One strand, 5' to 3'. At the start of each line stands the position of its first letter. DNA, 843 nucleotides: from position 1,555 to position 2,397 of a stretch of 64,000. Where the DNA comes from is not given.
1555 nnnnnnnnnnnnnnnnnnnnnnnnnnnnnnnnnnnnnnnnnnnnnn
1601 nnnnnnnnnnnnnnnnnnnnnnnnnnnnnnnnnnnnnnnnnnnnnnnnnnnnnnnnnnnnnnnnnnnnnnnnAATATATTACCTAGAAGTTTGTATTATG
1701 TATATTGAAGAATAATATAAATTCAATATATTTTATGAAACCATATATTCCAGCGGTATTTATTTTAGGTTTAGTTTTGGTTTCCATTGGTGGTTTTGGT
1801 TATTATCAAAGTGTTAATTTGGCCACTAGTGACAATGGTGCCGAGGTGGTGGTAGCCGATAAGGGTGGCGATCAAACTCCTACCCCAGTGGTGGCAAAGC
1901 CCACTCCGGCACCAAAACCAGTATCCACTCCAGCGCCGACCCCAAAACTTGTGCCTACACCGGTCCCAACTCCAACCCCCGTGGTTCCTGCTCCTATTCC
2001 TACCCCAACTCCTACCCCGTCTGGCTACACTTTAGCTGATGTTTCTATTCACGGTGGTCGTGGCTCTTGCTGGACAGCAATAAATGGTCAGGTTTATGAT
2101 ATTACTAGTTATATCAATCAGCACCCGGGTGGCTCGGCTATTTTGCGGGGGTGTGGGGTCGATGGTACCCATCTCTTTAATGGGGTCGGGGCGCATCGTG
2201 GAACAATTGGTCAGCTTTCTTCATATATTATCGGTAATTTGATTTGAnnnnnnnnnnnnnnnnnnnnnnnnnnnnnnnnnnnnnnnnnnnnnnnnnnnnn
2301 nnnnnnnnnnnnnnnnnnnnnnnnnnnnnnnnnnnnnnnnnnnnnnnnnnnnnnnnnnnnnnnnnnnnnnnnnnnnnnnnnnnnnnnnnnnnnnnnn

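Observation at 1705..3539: Two-gene operon: membrane-tethered cytochrome-b5-like protein plus ferric-reductase/NOX-like flavocytochrome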

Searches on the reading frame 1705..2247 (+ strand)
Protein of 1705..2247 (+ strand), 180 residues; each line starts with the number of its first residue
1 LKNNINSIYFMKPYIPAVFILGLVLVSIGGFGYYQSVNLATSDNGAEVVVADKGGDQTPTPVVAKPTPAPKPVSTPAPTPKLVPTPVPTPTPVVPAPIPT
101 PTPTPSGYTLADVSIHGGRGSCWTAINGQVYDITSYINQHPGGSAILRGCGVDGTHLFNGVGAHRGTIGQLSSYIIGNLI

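Call 3: search_protein_families(library=pfam, proteins=[window:1705-2247:+], max_evalue=0.01)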
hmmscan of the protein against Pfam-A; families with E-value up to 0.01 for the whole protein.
window:1705-2247:+ (180 aa): 2 families
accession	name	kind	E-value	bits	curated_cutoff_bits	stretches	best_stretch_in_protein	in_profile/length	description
PF00173.33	Cyt-b5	-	2.7e-17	63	23.7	1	109-179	1-73/74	Cytochrome b5-like Heme/Steroid binding domain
PF05887.16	Trypan_PARP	-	0.00098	19.6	100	1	50-114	58-120/134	Procyclic acidic repetitive protein (PARP)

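Call 4: search_protein_families(library=ncbifam, proteins=[window:1705-2247:+], max_evalue=0.01)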
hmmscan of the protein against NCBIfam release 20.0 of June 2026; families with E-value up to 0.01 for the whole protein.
window:1705-2247:+ (180 aa): 2 families
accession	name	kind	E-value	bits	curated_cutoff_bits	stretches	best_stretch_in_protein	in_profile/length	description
NF037973.1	metallo_SslE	exception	4.3e-06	24.4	3000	1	50-110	37-95/1519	lipoprotein metalloprotease SslE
NF008084.0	PRK10819.1-5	equivalog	8.7e-05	22.5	315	1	17-105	19-100/249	TonB system transport protein TonB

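Call 10: find_homologous_proteins(query=window:1735-2247:+)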
Query window:1735-2247:+ (170 aa): 65 proteins with E <= 0.001 among 8000 candidates.
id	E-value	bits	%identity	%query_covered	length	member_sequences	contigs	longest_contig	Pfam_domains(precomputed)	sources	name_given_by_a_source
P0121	1.0e-48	184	56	100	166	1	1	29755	PF00173.34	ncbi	-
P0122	1.6e-46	176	52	99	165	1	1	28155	PF00173.34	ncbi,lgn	-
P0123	4.7e-29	119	49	44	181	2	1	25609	PF00173.34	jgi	jgi:Cytochrome b5-like Heme/Steroid binding domain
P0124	8.6e-28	115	55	44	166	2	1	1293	PF00173.34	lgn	-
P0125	1.9e-27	114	53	45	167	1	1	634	PF00173.34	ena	-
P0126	2.8e-27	114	53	44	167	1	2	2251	PF00173.34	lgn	-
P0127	4.0e-27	113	55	45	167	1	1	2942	PF00173.34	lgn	-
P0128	8.2e-27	112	50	45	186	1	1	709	PF00173.34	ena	-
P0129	1.5e-26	111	47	41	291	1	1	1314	PF00173.34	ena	-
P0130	1.7e-26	111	47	41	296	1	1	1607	PF00173.34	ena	-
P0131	1.1e-25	108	47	41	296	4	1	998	PF00173.34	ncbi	-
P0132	1.1e-25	108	47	41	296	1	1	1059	PF00173.34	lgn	-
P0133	1.2e-25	108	53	42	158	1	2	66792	PF00173.34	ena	-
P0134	2.9e-25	107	48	44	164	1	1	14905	PF00173.34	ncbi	-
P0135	1.3e-24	105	54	53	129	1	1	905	PF00173.34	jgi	jgi:cytochrome b involved in lipid metabolism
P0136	1.9e-24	104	43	58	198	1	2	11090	PF00173.34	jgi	jgi:predicted heme/steroid binding protein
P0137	4.2e-24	103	50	44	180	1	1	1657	PF00173.34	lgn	-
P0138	4.3e-24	103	63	32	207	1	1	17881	PF00173.34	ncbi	-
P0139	5.6e-24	103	58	44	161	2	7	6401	PF00173.34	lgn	-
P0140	1.2e-23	102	53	45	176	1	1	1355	PF00173.34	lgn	-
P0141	5.6e-23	100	45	49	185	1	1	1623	PF00173.34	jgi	jgi:cytochrome b involved in lipid metabolism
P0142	6.8e-23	99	57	35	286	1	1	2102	PF00173.34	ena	-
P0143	7.5e-23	99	51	44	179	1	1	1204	PF00173.34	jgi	jgi:hypothetical protein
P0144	1.4e-22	98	34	98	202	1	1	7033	PF00173.34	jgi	jgi:cytochrome b involved in lipid metabolism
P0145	3.3e-22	97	44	54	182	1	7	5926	PF00173.34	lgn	-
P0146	1.0e-21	95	37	99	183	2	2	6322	PF00173.34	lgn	-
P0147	1.1e-20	92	53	31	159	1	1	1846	PF00173.34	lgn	-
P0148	2.4e-20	91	44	42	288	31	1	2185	PF00173.34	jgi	jgi:hypothetical protein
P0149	5.3e-20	90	43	61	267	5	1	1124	PF00173.34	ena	-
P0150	1.3e-19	89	41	67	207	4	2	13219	PF00173.34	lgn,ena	-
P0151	1.7e-19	88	56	31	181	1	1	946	PF00173.34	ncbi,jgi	jgi:cytochrome b involved in lipid metabolism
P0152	3.0e-19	87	36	99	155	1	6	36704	PF00173.34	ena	-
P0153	4.8e-19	87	49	44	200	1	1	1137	PF00173.34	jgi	jgi:cytochrome b involved in lipid metabolism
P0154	1.2e-18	85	42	39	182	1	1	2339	PF00173.34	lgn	-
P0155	1.7e-18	85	37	72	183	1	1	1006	PF00173.34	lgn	-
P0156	2.0e-18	85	42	42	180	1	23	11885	PF00173.34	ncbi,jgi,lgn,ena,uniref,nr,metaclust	ncbi:hypothetical protein CO173_00570 [Candidatus Uhrbacteria bacterium CG_4_9_14_3_um_filter_41_35]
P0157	2.3e-18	85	40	42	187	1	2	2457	PF00173.34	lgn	-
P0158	2.5e-18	84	51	32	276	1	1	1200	PF00173.34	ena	-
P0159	4.4e-18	84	32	98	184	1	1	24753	PF00173.34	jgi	jgi:cytochrome b involved in lipid metabolism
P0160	1.8e-16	78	45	46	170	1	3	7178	PF00173.34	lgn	-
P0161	2.7e-16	78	47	31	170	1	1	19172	PF27998.1,PF00173.34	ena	-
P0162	1.3e-15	76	40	46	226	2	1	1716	PF00173.34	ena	-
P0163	2.4e-15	75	40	44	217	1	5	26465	PF00173.34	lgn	-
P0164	8.6e-14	70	47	43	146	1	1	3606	PF00173.34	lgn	-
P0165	6.3e-11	60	35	54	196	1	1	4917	PF00173.34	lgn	-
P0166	5.4e-8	51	32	39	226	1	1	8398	PF00173.34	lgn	-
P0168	4.9e-6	44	40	58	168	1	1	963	PF00173.34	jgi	jgi:hypothetical protein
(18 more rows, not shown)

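Call 12: search_solved_structures(query=window:1735-2247:+, max_evalue=0.01, show_alignments=3)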
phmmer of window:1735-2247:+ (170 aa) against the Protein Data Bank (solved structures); distinct sequences matched with E-value up to 0.01: 54.
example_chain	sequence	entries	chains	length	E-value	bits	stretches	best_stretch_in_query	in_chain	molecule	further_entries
3ozz_B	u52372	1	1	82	6.4e-11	45.6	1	98-169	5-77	Cytochrome b5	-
2i89_A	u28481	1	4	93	8.4e-11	45.2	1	93-168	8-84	Cytochrome b5 type B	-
3ner_A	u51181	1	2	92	1.7e-10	44.2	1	97-169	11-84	Cytochrome b5 type B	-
1ib7_A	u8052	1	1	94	2.1e-10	43.9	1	98-169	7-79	CYTOCHROME B5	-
1f03_A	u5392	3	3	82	2.3e-10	43.7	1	98-169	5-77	CYTOCHROME B5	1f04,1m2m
1jex_A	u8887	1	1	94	3.4e-10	43.2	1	98-169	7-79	CYTOCHROME B5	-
1m20_A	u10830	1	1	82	3.4e-10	43.2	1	98-169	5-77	Cytochrome b5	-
1m2i_A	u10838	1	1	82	4.7e-10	42.7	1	98-169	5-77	cytochrome b5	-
4hin_A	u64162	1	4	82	4.8e-10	42.7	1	98-169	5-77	Cytochrome b5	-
1icc_A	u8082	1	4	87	6.4e-10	42.3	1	93-168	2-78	CYTOCHROME B5 OUTER MITOCHONDRIAL MEMBRANE ISOFORM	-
3mus_A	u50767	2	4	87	7.5e-10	42.1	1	93-168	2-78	Cytochrome b5 type B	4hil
1aqa_A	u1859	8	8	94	7.8e-10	42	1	98-169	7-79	CYTOCHROME B5 | FERROCYTOCHROME B5 | PROTEIN (CYTOCHROME B5)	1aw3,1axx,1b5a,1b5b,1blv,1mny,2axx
1i87_A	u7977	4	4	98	8.1e-10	42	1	97-169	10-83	CYTOCHROME B5 | APOCYTOCHROME B5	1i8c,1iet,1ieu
1bfx_A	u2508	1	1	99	8.3e-10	41.9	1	97-169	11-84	CYTOCHROME B5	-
1eue_A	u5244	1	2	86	8.9e-10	41.8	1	93-168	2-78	CYTOCHROME B5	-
1cxy_A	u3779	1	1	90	4.9e-09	39.4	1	97-168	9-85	CYTOCHROME B5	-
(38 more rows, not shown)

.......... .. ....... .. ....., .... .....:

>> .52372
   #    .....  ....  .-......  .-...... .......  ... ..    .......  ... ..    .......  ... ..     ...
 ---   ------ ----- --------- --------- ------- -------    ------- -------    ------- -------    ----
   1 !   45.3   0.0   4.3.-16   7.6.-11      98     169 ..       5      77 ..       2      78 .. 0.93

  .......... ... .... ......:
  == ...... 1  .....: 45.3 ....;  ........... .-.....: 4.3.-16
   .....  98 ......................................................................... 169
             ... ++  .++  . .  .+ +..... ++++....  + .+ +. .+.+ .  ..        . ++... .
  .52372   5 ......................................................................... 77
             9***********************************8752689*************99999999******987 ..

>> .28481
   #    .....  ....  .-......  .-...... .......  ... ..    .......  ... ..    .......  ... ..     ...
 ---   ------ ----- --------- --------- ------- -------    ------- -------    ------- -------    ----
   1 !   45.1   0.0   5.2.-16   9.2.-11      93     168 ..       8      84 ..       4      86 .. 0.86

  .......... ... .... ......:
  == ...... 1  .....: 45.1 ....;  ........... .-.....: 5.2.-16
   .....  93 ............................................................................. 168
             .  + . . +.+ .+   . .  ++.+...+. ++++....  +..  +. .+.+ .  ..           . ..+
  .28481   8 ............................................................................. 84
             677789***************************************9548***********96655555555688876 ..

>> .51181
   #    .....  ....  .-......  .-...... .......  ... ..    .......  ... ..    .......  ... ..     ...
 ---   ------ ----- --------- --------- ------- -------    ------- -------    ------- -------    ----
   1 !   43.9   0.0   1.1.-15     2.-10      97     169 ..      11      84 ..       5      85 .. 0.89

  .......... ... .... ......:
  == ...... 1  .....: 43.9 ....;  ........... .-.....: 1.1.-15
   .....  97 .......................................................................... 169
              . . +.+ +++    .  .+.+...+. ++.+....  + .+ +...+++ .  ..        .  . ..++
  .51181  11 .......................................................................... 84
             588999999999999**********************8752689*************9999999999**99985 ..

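Call 27: find_encoding_contigs(protein=P0133, flank=4000, max_places=2)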
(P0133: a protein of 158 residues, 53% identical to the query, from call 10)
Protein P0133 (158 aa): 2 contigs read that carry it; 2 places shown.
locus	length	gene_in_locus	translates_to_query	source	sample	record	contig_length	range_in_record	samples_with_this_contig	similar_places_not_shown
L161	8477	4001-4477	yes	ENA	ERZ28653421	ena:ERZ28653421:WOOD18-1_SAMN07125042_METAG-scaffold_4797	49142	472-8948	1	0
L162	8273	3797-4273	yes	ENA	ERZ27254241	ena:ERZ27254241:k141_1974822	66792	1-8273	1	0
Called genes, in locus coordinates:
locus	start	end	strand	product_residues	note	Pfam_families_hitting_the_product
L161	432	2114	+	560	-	PF00041:fn3 (faint), PF18370:RGI_lyase (faint), PF25523:Ig_RIMBP2 (faint), PF01471:PG_binding_1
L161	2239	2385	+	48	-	-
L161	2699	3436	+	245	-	-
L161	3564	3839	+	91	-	-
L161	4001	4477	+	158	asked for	PF00173:Cyt-b5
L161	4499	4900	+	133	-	PF07681:DoxX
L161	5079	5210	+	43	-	PF18919:DUF5670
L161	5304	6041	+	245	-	PF14321:DUF4382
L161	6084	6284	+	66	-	PF06348:DUF1059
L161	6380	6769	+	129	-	-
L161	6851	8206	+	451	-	PF00403:HMA, PF13386:DsbD_2, PF13473:Cupredoxin_1 (weak)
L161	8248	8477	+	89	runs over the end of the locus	PF02583:Trns_repr_metal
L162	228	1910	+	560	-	PF00041:fn3 (faint), PF18370:RGI_lyase (faint), PF25523:Ig_RIMBP2 (faint), PF01471:PG_binding_1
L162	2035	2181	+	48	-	-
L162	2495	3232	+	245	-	-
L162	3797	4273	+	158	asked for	PF00173:Cyt-b5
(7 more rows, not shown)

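Call 28: find_encoding_contigs(protein=P0152, flank=4000, max_places=2)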
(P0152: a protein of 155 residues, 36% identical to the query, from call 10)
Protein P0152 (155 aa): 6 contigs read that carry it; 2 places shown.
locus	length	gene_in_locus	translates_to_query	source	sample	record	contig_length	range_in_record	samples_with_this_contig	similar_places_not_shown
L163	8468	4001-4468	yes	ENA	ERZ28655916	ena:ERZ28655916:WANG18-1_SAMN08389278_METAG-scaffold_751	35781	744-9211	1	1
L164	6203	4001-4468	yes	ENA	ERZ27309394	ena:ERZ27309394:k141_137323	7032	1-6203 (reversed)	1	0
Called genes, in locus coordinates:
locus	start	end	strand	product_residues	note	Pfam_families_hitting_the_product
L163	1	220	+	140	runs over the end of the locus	PF00075:RNase_H, PF13456:RVT_3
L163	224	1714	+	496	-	PF13567:DUF4131, PF26045:OB_2TM_halo (weak), PF03772:Competence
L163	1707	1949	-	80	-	PF00830:Ribosomal_L28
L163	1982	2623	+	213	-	PF02163:Peptidase_M50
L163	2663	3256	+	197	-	PF04542:Sigma70_r2, PF08281:Sigma70_r4_2, PF04545:Sigma70_r4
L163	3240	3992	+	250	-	-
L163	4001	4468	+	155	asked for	PF00173:Cyt-b5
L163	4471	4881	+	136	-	-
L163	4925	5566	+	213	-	PF00753:Lactamase_B (weak), PF13483:Lactamase_B_3, PF12706:Lactamase_B_2 (weak)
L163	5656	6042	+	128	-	-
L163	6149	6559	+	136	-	PF00164:Ribosom_S12_S23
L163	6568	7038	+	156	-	PF00177:Ribosomal_S7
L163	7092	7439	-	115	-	-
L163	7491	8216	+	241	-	-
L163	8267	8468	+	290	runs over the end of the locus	PF00877:NLPC_P60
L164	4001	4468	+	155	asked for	PF00173:Cyt-b5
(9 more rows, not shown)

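Call 29: find_encoding_contigs(protein=P0123, flank=4000, max_places=2)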
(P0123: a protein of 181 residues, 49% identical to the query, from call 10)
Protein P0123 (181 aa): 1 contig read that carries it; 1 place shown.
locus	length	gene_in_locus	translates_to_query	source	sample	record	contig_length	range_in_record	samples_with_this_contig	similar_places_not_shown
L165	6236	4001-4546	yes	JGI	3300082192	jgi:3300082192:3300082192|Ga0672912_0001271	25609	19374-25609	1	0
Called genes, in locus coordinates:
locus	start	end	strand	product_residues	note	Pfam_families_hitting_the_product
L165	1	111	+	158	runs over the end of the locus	PF07681:DoxX (weak)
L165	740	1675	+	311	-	PF11999:Ice_binding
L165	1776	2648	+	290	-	PF03988:DUF347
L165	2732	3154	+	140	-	PF08570:DUF1761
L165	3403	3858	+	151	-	PF01741:MscL, PF10571:UPF0547 (weak)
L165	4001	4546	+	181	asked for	PF00173:Cyt-b5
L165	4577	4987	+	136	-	PF07681:DoxX, PF04173:DoxD (weak)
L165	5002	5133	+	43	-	PF18919:DUF5670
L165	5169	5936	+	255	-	PF14321:DUF4382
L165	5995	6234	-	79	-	?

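Call 30: find_encoding_contigs(protein=P0159, flank=4000, max_places=2)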
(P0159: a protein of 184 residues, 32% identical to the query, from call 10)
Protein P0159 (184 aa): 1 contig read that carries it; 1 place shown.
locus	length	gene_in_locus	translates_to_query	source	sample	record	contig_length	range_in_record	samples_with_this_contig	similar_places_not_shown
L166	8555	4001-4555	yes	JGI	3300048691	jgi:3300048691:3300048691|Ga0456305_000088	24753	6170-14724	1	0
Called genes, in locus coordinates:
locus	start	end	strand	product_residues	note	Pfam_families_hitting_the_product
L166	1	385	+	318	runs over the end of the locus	PF00413:Peptidase_M10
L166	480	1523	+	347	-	-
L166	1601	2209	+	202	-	-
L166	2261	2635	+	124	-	-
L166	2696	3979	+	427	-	PF01794:Ferric_reduct, PF08022:FAD_binding_8, PF00175:NAD_binding_1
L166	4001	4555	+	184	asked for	PF00173:Cyt-b5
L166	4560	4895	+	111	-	-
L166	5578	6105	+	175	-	PF13310:Virulence_RhuM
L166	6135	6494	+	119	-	PF02482:Ribosomal_S30AE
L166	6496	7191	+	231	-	PF00160:Pro_isomerase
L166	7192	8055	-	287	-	PF00551:Formyl_trans_N, PF02911:Formyl_trans_C (weak)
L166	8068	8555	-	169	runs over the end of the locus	PF01327:Pep_deformylase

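Call 31: find_encoding_contigs(protein=P0134, flank=4000, max_places=1)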
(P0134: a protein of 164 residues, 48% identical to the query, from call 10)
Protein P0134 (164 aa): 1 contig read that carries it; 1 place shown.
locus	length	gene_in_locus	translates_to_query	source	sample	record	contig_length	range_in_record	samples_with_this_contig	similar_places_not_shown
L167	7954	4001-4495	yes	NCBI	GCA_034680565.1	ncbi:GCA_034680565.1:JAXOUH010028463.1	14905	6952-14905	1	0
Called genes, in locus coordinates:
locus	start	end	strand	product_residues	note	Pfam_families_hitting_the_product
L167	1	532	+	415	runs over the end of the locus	-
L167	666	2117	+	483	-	PF13481:AAA_25 (faint), PF00005:ABC_tran, PF02463:SMC_N (faint), PF03193:RsgA_GTPase (faint), PF13476:AAA_23 (faint), PF13555:AAA_29 (faint), PF13304:AAA_21 (weak), PF00005:ABC_tran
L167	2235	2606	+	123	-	-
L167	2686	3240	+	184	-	PF04542:Sigma70_r2, PF08281:Sigma70_r4_2, PF04545:Sigma70_r4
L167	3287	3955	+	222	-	-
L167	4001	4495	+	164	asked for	PF00173:Cyt-b5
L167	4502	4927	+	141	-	-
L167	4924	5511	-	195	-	PF13532:2OG-FeII_Oxy_2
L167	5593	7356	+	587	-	PF00009:GTP_EFTU, PF01926:MMR_HSR1, PF22042:EF-G_D2, PF03144:GTP_EFTU_D2, PF00679:EFG_C, PF21018:BipA_C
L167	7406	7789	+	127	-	-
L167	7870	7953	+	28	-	?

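Call 32: find_encoding_contigs(protein=P0138, flank=4000, max_places=1)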
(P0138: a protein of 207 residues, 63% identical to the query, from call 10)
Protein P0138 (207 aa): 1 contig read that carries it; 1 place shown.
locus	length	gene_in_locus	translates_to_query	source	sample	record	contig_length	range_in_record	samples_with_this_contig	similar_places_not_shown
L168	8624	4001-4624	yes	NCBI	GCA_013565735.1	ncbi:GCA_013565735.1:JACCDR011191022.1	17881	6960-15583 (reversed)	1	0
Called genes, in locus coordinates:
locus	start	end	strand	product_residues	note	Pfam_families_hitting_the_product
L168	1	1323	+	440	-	PF07690:MFS_1, PF00083:Sugar_tr, PF07690:MFS_1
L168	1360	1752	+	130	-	PF07883:Cupin_2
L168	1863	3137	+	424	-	-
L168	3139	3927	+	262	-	PF06966:DUF1295, PF02544:Steroid_dh, PF04191:PEMT (weak)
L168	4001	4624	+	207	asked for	PF00173:Cyt-b5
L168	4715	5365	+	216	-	PF03734:YkuD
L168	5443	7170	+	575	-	PF05970:PIF1, PF13245:AAA_19, PF13401:AAA_22, PF13604:AAA_30, PF21530:Pif1_2B_dom (faint), PF14493:HTH_40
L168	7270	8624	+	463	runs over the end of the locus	-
